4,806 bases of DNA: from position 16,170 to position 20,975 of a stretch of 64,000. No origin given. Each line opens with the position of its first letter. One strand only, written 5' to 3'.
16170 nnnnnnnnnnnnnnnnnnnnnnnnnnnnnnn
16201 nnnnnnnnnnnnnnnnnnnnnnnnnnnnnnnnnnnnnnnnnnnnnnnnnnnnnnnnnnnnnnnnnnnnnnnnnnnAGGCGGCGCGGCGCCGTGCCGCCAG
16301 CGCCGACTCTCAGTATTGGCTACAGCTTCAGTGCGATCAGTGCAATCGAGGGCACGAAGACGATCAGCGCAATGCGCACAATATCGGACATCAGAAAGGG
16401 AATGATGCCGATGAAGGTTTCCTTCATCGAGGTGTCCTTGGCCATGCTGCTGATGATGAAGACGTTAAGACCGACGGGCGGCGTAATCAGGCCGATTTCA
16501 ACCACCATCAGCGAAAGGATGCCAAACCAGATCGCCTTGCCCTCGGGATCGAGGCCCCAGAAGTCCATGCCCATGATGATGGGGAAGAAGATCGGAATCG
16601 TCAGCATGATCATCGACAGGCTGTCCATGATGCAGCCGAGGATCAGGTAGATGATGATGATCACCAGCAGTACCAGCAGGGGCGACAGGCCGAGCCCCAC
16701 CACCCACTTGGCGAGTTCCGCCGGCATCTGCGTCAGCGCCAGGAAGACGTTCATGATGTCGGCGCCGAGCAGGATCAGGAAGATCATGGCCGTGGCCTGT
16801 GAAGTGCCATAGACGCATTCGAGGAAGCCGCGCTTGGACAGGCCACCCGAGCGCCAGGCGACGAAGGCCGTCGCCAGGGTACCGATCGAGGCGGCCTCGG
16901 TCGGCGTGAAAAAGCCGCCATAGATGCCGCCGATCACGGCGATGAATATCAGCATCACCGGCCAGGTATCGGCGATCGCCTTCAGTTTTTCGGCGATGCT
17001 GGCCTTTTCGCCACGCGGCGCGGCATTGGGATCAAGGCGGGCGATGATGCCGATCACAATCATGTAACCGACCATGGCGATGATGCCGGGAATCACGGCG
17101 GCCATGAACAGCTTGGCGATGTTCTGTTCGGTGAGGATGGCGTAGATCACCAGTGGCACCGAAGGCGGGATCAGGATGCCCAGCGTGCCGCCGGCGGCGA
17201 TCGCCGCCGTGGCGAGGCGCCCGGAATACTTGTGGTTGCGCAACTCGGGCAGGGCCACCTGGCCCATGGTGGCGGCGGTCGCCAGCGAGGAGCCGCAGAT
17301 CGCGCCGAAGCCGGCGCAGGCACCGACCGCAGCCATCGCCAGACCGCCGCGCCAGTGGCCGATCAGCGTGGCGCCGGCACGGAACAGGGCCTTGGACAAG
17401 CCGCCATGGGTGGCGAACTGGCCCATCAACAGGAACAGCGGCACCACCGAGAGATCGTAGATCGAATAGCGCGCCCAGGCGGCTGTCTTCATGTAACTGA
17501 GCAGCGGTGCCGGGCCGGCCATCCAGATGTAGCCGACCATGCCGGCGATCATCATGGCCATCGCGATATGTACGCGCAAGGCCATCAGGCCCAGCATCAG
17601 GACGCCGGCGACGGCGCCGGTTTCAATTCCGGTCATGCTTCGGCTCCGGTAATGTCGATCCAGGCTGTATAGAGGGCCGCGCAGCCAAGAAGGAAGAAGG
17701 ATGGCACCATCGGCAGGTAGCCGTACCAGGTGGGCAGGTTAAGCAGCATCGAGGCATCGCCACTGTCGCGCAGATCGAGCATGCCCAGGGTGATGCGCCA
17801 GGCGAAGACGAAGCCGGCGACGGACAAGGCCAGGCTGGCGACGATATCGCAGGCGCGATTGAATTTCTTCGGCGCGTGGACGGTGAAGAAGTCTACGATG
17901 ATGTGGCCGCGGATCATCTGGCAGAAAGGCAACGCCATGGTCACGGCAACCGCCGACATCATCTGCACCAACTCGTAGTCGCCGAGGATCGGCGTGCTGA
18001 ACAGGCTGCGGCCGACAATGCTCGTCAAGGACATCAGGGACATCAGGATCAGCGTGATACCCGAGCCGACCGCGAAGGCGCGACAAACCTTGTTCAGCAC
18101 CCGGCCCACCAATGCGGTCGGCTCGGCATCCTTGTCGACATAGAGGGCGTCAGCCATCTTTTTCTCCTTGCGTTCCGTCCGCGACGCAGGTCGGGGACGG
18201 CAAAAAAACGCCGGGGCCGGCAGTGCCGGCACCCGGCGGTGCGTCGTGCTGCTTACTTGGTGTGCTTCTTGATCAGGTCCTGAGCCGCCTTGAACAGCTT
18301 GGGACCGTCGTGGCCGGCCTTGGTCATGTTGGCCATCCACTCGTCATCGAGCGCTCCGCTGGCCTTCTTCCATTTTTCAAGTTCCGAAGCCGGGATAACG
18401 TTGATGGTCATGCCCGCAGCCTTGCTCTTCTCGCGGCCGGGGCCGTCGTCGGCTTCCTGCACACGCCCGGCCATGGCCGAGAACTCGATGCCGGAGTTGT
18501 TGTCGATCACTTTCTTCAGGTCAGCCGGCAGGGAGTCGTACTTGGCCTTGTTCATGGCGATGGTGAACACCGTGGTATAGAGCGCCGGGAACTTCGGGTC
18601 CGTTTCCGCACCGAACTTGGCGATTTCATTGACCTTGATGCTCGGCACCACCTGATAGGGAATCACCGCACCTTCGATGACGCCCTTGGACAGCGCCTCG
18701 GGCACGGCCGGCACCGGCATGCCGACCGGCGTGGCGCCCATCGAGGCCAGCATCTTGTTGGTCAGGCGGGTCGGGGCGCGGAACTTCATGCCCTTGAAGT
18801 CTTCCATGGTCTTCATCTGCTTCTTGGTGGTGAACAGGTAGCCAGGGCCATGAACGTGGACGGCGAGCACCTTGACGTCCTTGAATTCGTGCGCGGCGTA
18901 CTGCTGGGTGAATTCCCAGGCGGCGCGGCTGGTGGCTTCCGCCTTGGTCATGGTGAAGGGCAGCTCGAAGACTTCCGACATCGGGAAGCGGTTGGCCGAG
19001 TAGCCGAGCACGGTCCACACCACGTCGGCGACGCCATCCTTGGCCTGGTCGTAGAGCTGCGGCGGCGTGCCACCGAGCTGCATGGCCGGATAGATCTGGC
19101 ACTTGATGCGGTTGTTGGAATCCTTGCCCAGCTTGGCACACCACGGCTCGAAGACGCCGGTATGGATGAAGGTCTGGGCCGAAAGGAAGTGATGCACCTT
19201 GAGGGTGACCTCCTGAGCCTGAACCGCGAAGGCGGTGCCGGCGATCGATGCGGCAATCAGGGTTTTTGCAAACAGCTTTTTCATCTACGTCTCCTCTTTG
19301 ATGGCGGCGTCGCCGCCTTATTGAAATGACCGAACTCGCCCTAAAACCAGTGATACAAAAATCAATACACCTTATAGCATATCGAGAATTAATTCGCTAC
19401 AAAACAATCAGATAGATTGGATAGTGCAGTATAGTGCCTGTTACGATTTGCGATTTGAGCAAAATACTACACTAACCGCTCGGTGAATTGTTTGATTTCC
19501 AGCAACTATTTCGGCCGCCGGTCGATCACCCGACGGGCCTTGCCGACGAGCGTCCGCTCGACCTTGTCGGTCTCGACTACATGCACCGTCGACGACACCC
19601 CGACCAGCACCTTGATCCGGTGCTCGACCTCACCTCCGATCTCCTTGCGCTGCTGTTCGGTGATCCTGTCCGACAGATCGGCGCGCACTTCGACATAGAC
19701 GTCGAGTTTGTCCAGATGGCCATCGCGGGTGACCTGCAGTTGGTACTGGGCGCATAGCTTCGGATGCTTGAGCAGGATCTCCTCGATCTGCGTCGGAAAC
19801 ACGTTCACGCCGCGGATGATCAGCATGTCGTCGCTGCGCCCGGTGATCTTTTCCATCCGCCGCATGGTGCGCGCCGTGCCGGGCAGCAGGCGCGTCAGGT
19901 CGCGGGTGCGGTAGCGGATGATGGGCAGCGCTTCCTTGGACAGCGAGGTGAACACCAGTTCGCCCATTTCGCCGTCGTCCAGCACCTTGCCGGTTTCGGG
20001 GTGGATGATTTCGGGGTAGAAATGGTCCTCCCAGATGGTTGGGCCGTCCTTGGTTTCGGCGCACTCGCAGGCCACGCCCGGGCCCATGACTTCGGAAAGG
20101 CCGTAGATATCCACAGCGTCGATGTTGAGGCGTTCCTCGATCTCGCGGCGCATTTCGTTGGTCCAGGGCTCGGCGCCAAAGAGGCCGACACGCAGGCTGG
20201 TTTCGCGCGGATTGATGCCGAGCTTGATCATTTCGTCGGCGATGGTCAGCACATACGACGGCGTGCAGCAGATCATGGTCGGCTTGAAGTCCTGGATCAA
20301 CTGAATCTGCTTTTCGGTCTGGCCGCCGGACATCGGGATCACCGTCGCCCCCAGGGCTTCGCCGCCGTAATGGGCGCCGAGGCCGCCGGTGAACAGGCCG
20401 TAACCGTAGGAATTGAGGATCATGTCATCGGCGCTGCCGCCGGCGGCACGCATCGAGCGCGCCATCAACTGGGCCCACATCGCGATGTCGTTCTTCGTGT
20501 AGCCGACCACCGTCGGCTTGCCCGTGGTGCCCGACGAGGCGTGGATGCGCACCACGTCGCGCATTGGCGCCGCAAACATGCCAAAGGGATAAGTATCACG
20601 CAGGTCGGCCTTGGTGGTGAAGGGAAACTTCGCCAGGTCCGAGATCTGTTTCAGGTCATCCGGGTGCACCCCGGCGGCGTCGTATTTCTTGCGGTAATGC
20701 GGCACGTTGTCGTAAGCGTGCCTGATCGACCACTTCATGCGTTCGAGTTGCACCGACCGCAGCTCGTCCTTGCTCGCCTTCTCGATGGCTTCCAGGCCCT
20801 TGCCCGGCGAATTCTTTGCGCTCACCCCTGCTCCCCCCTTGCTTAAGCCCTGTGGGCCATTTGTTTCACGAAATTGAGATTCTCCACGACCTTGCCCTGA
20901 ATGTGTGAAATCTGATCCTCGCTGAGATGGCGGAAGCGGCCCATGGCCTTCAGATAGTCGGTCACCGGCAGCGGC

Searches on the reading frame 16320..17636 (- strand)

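Call 47: search_protein_families(library=pfam, proteins=[window:16320-17636:-], max_evalue=0.00001)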
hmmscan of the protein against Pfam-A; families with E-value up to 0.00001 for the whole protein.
window:16320-17636:- (438 aa): 1 family
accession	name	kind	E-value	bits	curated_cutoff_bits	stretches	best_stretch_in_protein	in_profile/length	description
PF06808.19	DctM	-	5.8e-93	312.4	23.8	1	12-431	2-413/413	Tripartite ATP-independent periplasmic transporter, DctM component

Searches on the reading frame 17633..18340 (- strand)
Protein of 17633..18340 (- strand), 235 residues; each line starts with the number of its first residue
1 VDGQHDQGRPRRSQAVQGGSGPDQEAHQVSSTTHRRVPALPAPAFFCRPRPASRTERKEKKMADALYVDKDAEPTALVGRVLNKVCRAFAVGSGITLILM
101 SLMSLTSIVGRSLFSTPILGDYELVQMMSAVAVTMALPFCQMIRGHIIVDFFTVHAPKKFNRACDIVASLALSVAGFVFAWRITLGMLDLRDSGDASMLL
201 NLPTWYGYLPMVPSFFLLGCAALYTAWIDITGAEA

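Call 47: search_protein_families(library=pfam, proteins=[window:17633-18340:-], max_evalue=0.00001)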
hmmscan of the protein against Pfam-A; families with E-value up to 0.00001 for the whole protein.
window:17633-18340:- (235 aa): 1 family
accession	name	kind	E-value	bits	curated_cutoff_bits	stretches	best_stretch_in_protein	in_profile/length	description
PF04290.18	DctQ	-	5.8e-17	62.3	28.3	1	100-230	1-130/132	Tripartite ATP-independent periplasmic transporters, DctQ component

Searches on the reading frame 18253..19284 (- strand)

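Call 47: search_protein_families(library=pfam, proteins=[window:18253-19284:-], max_evalue=0.00001)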
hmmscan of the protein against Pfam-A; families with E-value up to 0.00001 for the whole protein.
window:18253-19284:- (343 aa): 1 family
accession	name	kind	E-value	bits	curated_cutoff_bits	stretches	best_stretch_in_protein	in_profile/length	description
PF03480.18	DctP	-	6.6e-44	150.8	23.4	1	32-315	3-281/286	Bacterial extracellular solute-binding protein, family 7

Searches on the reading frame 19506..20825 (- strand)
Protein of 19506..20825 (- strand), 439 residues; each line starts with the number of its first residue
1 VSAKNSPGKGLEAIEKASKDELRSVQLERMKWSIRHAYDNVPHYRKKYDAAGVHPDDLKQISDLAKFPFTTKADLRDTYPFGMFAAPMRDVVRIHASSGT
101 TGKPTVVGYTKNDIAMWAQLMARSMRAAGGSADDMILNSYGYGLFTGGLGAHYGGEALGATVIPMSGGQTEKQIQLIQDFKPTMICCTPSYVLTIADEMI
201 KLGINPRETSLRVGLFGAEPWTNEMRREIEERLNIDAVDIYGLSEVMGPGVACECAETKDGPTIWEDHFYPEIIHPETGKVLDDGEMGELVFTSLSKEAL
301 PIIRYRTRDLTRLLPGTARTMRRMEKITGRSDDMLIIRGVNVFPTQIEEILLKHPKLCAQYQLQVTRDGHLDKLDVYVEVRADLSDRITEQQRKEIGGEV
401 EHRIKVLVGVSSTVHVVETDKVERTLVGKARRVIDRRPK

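Call 47: search_protein_families(library=pfam, proteins=[window:19506-20825:-], max_evalue=0.00001)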
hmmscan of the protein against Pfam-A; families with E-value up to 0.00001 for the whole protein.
window:19506-20825:- (439 aa): 2 families
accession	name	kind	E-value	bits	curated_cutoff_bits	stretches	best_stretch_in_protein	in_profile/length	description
PF14535.12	AMP-binding_C_2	-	1.5e-23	83.3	25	1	339-437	1-96/96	AMP-binding enzyme C-terminal domain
PF00501.34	AMP-binding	-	1.3e-18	67.4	29.9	1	86-293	159-375/384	AMP-binding enzyme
